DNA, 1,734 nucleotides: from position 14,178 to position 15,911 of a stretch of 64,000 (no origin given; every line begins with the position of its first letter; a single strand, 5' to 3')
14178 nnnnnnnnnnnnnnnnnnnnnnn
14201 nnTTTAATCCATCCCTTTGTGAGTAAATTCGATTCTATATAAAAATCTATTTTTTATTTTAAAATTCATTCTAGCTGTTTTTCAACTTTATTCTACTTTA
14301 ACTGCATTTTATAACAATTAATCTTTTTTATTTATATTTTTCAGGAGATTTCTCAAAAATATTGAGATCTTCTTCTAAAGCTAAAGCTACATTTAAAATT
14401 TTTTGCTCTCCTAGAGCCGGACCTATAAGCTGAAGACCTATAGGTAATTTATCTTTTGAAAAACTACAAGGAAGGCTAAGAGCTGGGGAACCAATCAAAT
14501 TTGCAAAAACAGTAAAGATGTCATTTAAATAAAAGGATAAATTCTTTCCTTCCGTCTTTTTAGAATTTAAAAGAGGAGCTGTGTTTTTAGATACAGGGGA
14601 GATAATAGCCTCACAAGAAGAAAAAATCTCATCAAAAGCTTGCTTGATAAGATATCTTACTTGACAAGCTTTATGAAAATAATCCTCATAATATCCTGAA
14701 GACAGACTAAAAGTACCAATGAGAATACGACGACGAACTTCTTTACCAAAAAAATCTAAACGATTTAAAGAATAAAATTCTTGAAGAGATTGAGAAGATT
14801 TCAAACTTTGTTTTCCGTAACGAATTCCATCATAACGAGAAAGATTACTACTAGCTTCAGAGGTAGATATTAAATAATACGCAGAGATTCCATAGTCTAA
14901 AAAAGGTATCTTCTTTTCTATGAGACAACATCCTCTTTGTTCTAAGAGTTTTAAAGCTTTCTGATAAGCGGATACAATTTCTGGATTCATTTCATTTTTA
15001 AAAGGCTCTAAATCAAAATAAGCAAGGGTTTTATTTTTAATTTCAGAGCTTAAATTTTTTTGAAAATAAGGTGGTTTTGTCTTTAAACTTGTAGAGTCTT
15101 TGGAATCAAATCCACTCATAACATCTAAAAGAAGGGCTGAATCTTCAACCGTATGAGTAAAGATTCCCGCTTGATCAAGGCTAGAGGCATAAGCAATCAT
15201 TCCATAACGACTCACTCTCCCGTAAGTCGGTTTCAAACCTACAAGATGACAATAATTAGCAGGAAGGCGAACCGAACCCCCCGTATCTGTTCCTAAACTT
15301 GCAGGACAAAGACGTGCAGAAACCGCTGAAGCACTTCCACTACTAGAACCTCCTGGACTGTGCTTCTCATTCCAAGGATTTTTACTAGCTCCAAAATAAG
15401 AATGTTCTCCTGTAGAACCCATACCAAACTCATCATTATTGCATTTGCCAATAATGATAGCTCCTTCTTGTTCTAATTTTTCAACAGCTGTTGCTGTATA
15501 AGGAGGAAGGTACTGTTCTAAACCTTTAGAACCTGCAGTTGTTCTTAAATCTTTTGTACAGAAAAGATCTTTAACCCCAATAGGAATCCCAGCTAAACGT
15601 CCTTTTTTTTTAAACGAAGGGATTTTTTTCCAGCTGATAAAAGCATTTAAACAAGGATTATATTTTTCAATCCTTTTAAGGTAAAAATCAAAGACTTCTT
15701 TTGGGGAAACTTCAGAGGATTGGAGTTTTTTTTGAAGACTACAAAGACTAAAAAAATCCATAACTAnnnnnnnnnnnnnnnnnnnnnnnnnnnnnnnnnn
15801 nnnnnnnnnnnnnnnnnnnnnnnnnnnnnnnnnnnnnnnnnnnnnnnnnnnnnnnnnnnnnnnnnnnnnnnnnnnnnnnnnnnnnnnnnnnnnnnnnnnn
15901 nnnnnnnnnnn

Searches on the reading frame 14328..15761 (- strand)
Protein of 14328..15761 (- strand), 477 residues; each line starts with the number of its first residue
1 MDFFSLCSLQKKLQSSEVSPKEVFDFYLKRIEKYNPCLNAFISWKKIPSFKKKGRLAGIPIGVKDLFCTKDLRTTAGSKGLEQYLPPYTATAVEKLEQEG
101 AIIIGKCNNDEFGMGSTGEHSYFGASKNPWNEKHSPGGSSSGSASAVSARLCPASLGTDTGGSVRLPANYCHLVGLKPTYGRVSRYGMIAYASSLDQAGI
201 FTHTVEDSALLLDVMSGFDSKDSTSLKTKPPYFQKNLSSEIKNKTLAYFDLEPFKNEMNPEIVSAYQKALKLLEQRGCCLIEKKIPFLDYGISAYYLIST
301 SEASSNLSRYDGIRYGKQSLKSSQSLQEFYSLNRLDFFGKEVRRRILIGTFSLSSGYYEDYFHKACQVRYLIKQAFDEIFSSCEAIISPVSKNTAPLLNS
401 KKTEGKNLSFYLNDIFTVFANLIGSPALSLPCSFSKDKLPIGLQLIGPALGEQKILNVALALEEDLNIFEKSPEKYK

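Call 17: search_protein_families(library=pfam, proteins=[window:14328-15761:-], max_evalue=0.001)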
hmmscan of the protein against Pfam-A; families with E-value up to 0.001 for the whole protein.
window:14328-15761:- (477 aa): 1 family
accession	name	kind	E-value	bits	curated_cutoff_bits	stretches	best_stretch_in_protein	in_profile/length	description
PF01425.27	Amidase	-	1.9e-133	446.2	27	1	26-456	5-445/445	Amidase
